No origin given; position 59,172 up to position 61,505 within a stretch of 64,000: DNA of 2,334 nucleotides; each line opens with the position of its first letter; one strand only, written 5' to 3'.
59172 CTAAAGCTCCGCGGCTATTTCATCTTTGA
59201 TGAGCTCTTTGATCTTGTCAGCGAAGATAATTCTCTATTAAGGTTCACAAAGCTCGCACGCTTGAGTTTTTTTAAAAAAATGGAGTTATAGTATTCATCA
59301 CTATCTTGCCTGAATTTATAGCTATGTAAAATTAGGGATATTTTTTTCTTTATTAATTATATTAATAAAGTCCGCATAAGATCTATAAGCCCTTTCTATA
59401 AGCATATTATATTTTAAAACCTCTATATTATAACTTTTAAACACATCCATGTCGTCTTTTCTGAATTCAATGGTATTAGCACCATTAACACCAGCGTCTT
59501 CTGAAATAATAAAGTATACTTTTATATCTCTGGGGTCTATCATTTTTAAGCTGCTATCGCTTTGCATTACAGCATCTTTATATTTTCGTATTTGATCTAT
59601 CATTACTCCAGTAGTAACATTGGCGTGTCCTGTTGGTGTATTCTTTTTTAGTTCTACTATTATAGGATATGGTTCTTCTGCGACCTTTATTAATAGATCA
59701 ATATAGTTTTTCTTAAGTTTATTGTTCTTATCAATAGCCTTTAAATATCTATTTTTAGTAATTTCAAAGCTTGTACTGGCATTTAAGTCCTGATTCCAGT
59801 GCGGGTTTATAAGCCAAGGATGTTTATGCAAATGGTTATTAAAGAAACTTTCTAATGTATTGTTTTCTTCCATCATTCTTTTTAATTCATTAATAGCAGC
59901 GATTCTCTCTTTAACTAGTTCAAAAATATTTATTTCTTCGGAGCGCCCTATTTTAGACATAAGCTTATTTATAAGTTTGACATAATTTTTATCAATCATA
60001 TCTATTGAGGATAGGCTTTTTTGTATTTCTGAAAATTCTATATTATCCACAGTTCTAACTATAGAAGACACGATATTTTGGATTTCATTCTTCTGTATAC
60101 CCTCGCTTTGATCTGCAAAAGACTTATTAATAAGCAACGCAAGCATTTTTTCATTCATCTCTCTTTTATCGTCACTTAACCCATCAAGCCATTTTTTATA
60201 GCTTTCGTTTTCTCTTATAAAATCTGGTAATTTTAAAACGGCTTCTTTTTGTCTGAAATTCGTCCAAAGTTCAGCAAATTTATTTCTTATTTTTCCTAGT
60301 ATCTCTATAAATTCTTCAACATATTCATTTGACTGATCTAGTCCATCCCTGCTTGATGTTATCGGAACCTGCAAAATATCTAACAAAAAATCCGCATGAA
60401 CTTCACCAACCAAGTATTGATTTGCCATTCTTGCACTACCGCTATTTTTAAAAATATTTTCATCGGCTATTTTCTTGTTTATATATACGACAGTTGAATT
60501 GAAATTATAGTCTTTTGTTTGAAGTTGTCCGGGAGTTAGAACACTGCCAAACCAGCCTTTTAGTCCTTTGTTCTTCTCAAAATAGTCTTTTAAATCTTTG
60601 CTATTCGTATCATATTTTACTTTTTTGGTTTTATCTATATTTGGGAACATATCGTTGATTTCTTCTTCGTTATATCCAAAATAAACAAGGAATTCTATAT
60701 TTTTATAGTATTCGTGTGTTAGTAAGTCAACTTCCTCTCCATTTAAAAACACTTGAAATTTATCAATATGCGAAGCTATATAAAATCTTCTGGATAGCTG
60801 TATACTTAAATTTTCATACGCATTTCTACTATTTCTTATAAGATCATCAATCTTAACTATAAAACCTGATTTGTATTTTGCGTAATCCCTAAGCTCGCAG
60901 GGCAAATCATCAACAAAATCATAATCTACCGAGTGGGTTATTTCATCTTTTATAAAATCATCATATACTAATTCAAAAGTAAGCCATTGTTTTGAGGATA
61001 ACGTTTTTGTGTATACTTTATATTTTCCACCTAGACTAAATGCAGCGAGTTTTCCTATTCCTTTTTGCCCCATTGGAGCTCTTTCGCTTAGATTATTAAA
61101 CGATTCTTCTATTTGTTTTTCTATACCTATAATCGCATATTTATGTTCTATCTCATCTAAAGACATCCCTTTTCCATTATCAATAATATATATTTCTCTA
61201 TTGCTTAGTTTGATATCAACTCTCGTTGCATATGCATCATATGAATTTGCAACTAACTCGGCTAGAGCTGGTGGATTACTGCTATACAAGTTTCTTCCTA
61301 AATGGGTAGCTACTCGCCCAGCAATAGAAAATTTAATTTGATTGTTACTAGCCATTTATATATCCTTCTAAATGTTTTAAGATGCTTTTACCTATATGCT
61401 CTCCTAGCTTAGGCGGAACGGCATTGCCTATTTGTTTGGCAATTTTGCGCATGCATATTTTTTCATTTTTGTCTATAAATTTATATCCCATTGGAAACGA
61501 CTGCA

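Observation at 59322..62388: Coupled C5-methyltransferase and GHKL-ATPase/Shedu-like nuclease fusion: candidate undescribed ATP-dependent restriction or defence module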

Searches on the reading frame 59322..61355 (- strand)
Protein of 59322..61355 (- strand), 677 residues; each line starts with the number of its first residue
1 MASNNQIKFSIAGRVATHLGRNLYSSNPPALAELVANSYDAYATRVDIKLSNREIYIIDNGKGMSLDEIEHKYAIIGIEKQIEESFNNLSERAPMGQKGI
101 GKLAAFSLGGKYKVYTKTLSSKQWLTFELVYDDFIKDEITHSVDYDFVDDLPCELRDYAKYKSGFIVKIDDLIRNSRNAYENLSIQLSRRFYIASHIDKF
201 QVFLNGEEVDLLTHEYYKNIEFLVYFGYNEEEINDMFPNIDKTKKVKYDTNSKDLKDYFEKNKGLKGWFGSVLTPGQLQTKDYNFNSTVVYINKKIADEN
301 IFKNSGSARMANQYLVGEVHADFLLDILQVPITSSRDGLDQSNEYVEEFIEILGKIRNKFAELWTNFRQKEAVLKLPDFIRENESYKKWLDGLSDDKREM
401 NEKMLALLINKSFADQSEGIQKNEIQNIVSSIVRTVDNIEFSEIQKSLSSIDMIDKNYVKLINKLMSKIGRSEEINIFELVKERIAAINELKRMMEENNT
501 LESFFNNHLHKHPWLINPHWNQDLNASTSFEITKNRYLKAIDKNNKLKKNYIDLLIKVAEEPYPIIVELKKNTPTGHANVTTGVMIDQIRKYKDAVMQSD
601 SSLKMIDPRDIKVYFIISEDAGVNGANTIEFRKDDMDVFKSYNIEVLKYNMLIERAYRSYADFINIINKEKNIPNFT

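Call 3: search_protein_families(library=pfam, proteins=[window:59322-61355:-], max_evalue=1)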
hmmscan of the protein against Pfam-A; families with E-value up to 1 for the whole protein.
window:59322-61355:- (677 aa): 4 families
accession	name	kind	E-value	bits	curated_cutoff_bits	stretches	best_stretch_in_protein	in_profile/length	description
PF13589.12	HATPase_c_3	-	4.4e-19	69.3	25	1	28-129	4-105/137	Histidine kinase-, DNA gyrase B-, and HSP90-like ATPase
PF02518.31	HATPase_c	-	0.00022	22.1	26.4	1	30-99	9-74/111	Histidine kinase-, DNA gyrase B-, and HSP90-like ATPase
PF08011.17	PDDEXK_9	-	0.039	14.4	25.5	1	541-602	22-85/105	PD-(D/E)XK nuclease superfamily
PF23902.1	AAA_lid_PRS2_C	-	0.44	11.2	34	0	253-267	21-35/73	PRS2 AAA+ lid C-terminal domain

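Call 4: search_protein_families(library=padloc, proteins=[window:59322-61355:-], max_evalue=1)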
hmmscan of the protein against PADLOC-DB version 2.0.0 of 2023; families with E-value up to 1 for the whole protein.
window:59322-61355:- (677 aa): 3 families
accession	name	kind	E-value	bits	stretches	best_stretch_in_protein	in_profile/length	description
PDLC03485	REase_II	-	1.2e-32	111.1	1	9-370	8-354/611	Type II restriction enzyme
PDLC03419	REase_II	-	1.5e-30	104.2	1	17-524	15-519/695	Type II restriction enzyme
PDLC02204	MzaB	-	0.011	12.2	1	27-83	25-84/500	-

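Call 5: search_protein_families(library=ncbifam, proteins=[window:59322-61355:-], max_evalue=1)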
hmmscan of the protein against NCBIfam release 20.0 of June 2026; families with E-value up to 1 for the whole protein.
window:59322-61355:- (677 aa): 8 families
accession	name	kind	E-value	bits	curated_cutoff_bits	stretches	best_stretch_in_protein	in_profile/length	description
NF050001.1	restrict_BbrUII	equivalog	2.7e-104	350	550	1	9-669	3-647/659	BbrUII/HgiDII family restriction enzyme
TIGR00585.2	mutl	equivalog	5.9e-07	28.7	180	1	32-70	26-67/555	DNA mismatch repair endonuclease MutL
NF047352.1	P_loop_sacsin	domain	2.4e-06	27.9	50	1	31-114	4-79/80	sacsin N-terminal ATP-binding-like domain-containing protein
NF000951.0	PRK00095.2-1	equivalog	3.4e-05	22.7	391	1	30-71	28-71/559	DNA mismatch repair endonuclease MutL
NF000948.0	PRK00095.1-1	equivalog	0.00098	18.2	701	1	32-69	28-68/625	DNA mismatch repair endonuclease MutL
NF041932.1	MzaB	equivalog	0.0012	17.3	850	1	26-129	11-113/480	MZA anti-phage system associated ATPase MzaB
NF000953.0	PRK00095.2-4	equivalog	0.0022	17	693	1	30-70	26-69/611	DNA mismatch repair endonuclease MutL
NF000949.0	PRK00095.1-2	equivalog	0.0023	17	750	1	31-70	31-73/634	DNA mismatch repair endonuclease MutL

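Call 7: search_solved_structures(query=window:59322-61355:-, max_evalue=1, show_alignments=1)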
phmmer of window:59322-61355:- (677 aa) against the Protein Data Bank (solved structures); distinct sequences matched with E-value up to 1: 13.
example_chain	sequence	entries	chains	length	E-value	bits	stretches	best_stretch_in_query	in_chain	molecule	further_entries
7aib_C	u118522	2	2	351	0.035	16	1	30-118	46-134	DNA mismatch repair protein MutL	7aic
5akb_C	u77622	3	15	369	0.038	15.9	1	30-117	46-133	DNA MISMATCH REPAIR PROTEIN MUTL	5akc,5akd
2ior_A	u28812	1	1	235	0.058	15.3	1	44-122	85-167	Chaperone protein htpG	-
1b63_A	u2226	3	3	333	0.089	14.7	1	30-118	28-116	MUTL | DNA mismatch repair protein mutL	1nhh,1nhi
1bkn_A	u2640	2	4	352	0.098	14.5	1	30-117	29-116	MUTL | DNA mismatch repair protein MutL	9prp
1b62_A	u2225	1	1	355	0.1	14.5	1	30-117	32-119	PROTEIN (MUTL)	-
1nhj_A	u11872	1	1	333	0.18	13.6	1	30-74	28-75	DNA mismatch repair protein mutL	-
7p8v_A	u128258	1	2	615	0.26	13.2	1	30-108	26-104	DNA mismatch repair protein MutL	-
1ea6_A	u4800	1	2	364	0.66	11.8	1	28-70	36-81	PMS1 PROTEIN HOMOLOG 2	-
7rcb_A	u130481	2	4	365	0.66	11.8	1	28-70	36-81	Mismatch repair endonuclease PMS2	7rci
1h7s_A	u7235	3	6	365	0.66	11.8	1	28-70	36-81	PMS1 PROTEIN HOMOLOG 2 | MISMATCH REPAIR ENDONUCLEASE PMS2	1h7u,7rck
9s89_A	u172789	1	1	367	0.67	11.8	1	28-70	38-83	Mismatch repair endonuclease PMS2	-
6mfq_A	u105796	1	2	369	0.67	11.8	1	28-70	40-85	Mismatch repair endonuclease PMS2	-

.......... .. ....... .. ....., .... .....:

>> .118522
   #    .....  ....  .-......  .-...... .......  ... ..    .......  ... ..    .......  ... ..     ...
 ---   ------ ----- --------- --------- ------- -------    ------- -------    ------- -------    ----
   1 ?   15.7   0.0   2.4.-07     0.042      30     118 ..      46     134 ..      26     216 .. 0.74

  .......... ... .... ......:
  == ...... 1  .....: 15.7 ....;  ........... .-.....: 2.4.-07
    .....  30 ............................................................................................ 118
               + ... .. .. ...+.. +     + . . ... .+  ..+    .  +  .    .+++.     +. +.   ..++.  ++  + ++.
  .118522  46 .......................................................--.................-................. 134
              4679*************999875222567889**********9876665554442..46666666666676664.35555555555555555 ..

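Call 8: search_protein_families(library=phrogs, proteins=[window:59322-61355:-], max_evalue=0.001)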
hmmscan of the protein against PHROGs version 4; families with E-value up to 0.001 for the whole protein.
window:59322-61355:- (677 aa): 1 family
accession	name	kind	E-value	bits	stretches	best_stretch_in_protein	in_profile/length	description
phrog_6203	-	unknown function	1e-83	283.1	1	5-673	4-635/644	-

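Call 11: find_homologous_proteins(query=window:59322-61355:-, max_evalue=0.00001)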
Query window:59322-61355:- (677 aa): 295 proteins with E <= 0.00001 among 8000 candidates; the best 120 are listed.
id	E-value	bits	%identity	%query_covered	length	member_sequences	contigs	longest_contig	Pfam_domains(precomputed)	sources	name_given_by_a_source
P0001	0.0e+0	1485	99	100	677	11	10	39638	PF13589.13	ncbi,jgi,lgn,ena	jgi:hypothetical protein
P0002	0.0e+0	1127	75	100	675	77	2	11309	PF13589.13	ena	-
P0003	0.0e+0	1127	75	100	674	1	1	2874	PF13589.13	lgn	-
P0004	0.0e+0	1054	72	100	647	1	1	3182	PF13589.13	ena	-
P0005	2.4e-296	1003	69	100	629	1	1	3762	PF13589.13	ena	-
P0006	1.7e-248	845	72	80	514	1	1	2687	PF13589.13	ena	-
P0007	4.4e-225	767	55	99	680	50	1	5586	PF13589.13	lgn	-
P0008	1.3e-224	766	55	99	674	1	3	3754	PF13589.13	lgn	-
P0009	1.4e-224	766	55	100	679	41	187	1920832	PF13589.13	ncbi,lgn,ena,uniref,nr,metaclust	ncbi:hypothetical protein LS66_008755 [Helicobacter sp. MIT 03-1614]|uniref:Putative two-component s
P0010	7.4e-223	760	54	99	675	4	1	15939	PF13589.13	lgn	-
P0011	2.1e-222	758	54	100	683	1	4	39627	PF13589.13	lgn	-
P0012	2.2e-222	758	55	99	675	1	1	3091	PF13589.13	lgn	-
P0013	6.4e-221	754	55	99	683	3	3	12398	PF13589.13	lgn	-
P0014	2.7e-218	745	53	100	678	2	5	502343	PF13589.13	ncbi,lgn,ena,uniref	ncbi:ATP-binding protein [Helicobacter ganmani]|uniref:ATP-binding protein n=1 Tax=Helicobacter ganm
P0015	6.4e-212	724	52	99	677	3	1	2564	PF13589.13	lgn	-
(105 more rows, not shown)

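Call 20: find_encoding_contigs(protein=window:59322-61355:-, flank=10000, max_places=6)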
Protein window:59322-61355:- (677 aa): 4 contigs read that carry it; 1 place shown.
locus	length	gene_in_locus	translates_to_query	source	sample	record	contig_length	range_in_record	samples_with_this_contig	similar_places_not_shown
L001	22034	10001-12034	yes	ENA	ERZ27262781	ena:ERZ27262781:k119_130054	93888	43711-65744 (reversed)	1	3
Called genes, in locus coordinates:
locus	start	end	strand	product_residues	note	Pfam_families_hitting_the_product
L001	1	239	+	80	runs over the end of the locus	-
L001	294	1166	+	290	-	-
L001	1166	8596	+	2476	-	PF18838:LPD23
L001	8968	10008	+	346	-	PF00145:DNA_methylase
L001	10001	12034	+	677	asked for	PF13589:HATPase_c_3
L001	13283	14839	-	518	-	-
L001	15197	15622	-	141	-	-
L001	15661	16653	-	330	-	PF04055:Radical_SAM, PF06968:BATS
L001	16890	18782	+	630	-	PF01134:GIDA, PF12831:FAD_oxidored (weak), PF21680:GIDA_C_1st, PF13932:SAM_GIDA_C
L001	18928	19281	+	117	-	-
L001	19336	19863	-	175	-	PF03264:Cytochrom_NNT, PF14537:Cytochrom_c3_2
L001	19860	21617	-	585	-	PF07992:Pyr_redox_2 (faint), PF01262:AlaDh_PNT_C (weak), PF01946:Thi4 (weak), PF00890:FAD_binding_2, PF01266:DAO, PF03486:HI0933_like (faint), PF12831:FAD_oxidored (faint), PF13450:NAD_binding_8 (weak)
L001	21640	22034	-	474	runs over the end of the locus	-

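Call 23: find_related_loci(query=A1, collection=genome_contigs, flank=4000)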
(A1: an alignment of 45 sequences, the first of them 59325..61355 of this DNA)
Query A1 (677 aa) in genome_contigs; peptide patterns used: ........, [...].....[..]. (x = any residue, [..] = any of these).
305 stretches matched a pattern; 20 encode a relative of the query (tblastn E <= 1e-3); 20 distinct loci.
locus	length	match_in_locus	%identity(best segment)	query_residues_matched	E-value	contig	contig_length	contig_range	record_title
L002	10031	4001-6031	99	1-677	0e+0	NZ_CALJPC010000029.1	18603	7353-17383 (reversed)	MAG: uncultured Campylobacter sp. isolate ERR589370_bin.63_CONCOCT_v1.1_MAG ERZ772796.970, whole genome shotgun sequence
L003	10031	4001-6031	99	1-677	0e+0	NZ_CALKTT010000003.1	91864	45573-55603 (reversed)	MAG: uncultured Campylobacter sp. isolate ERR589612_bin.20_CONCOCT_v1.1_MAG ERZ773009.36, whole genome shotgun sequence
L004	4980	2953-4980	99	1-676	0e+0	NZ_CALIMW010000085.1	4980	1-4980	MAG: uncultured Campylobacter sp. isolate ERR589636_bin.45_CONCOCT_v1.1_MAG ERZ773055.4615, whole genome shotgun sequenc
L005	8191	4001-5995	45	3-677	9e-173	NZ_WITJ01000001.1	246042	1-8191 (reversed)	Lactococcus hircilactis strain DSM 28960 Scaffold1, whole genome shotgun sequence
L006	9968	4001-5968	45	5-664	4e-172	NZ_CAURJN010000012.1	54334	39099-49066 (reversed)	MAG: uncultured Gemella sp. isolate ERR9968963_bin.6_MetaWRAP_v1.3_MAG ERZ21615719.159, whole genome shotgun sequence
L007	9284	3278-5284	43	5-677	1e-169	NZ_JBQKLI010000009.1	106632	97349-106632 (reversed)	Gallicola sp. Sow4_E12 contig00009, whole genome shotgun sequence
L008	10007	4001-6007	43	5-677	1e-163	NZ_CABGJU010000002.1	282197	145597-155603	Streptococcus mitis strain 4928STDY7071560, whole genome shotgun sequence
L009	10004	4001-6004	44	5-677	2e-161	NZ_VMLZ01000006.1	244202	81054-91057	Streptococcus sp. 1453 1453_S31_L001_R1_001_(paired)_contig_6, whole genome shotgun sequence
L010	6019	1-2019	39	14-676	5e-146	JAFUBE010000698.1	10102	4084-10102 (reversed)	MAG: Eggerthellaceae bacterium isolate RGIG4335 Roe_deer_Jejunum-1__c155351, whole genome shotgun sequence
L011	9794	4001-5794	40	7-599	1e-137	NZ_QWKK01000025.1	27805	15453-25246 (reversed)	Enterorhabdus sp. P55 Scaffold24_1, whole genome shotgun sequence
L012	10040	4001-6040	40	7-676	1e-148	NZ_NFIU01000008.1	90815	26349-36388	Olsenella sp. An290 An290_contig_8, whole genome shotgun sequence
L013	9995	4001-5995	45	6-677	2e-166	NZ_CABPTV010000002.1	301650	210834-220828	Campylobacter concisus isolate 2010-112825, whole genome shotgun sequence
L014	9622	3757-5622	33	3-621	1e-79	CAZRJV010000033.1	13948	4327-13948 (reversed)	MAG TPA_asm: uncultured Acholeplasmataceae bacterium isolate ERP125879_co1_18 genome assembly, contig: NODE_1965_length_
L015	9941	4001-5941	32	5-663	2e-79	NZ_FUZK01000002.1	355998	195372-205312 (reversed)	Acholeplasma oculi strain ATCC 27350, whole genome shotgun sequence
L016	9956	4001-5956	39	6-664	4e-130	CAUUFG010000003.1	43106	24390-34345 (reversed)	MAG TPA_asm: uncultured Campylobacter sp. isolate ERR10228873_bin.38_MetaWRAP_v1.3_MAG genome assembly, contig: ERZ21659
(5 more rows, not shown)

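Call 35: search_protein_families(library=pfam, alignment_id=A2, max_evalue=0.01)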
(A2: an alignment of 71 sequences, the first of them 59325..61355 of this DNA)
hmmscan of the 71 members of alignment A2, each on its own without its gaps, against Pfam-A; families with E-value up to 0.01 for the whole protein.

A. member 1, window:59325-61355:- (677 aa): 2 families
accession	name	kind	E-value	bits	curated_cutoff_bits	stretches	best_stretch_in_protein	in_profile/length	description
PF13589.12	HATPase_c_3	-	4.4e-19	69.3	25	1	28-129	4-105/137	Histidine kinase-, DNA gyrase B-, and HSP90-like ATPase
PF02518.31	HATPase_c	-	0.00022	22.1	26.4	1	30-99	9-74/111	Histidine kinase-, DNA gyrase B-, and HSP90-like ATPase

B. families by the number of members that match (of 71 scanned): 13 families
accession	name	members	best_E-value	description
PF13589.12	HATPase_c_3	68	1.2e-23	Histidine kinase-, DNA gyrase B-, and HSP90-like ATPase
PF02518.31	HATPase_c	54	4.3e-08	Histidine kinase-, DNA gyrase B-, and HSP90-like ATPase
PF14082.12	SduA_C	20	2.2e-05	Shedu protein SduA, C-terminal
PF14281.12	PDDEXK_4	4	0.00024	PD-(D/E)XK nuclease superfamily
PF25794.1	SACS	4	0.0007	Sacsin domain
PF11304.13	DUF3106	2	0.00043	Protein of unknown function (DUF3106)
PF08011.17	PDDEXK_9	2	0.0026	PD-(D/E)XK nuclease superfamily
PF19531.4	DUF6058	1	1.7e-12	Family of unknown function (DUF6058)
PF24579.1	PDDEXK_14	1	0.0045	Phage putative PDDEXK endonuclease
PF16282.11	SANT_DAMP1_like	1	0.0048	SANT/Myb-like domain of DAMP1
PF02731.20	SKIP_SNW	1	0.005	SKIP/SNW domain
PF13588.12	HSDR_N_2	1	0.0082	Type I restriction enzyme R protein N terminus (HSDR_N)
PF06062.16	UPF0231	1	0.0098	Uncharacterised protein family (UPF0231)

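Call 36: predict_structure(alignment_id=A1)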
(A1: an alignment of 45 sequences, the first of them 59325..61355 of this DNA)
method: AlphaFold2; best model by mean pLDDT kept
length: 677 residues; sequences in the alignment: 45
mean_pLDDT: 76.4   pTM: 0.58
mean pLDDT of the five models: 76.4, 73.9, 72.0, 72.0, 71.4
residues with pLDDT >= 90: 93; 70-90: 388; 50-70: 171; < 50: 25
segments of 3 or more residues with pLDDT < 50: 1-3, 307-310, 452-454, 574-576, 620-626
pLDDT, mean of each block of 10 residues (from residue 1): 71 58 65 84 92 91 91 76 81 71 79 93 93 83 92 92 94 72 76 69 90 82 90 88 86 76 86 79 77 69 58 78 75 58 81 87 81 80 85 82 74 54 72 70 58 50 56 57 78 76 82 82 57 79 74 84 86 53 80 84 78 80 47 79 85 81 63 64
secondary structure, 60 per line:
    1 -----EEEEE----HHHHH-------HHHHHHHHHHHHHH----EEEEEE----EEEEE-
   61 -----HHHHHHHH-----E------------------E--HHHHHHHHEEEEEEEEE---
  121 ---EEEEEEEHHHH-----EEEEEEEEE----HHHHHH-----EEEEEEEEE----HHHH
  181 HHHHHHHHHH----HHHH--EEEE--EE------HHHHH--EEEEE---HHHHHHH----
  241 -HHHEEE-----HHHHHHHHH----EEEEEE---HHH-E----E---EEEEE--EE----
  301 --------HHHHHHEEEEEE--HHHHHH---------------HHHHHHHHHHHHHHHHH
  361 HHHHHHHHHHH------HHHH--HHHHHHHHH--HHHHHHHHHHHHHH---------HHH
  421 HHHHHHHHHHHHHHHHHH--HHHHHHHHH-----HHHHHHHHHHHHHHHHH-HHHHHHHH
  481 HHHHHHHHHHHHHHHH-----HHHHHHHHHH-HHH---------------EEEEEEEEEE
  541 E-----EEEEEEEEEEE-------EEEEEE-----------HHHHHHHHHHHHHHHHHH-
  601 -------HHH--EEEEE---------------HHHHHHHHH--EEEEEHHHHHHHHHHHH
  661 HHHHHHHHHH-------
elements in order (helices of 4 or more, strands of 3 or more residues): E6-10 H15-19 H27-40 E45-50 E55-59 H66-73 H101-108 E109-117 E124-130 H131-134 E140-148 H153-158 E164-172 H177-190 H195-198 E201-204 H215-219 E222-226 H230-236 E245-247 H253-261 E266-271 E288-292 H309-314 E315-320 H323-328 H344-371 H378-381 H384-392 H395-408 H418-438 H441-449 H455-471 H473-496 H502-511 E531-541 E547-557 E565-570 H582-599 E613-617 H633-641 E644-648 H649-670
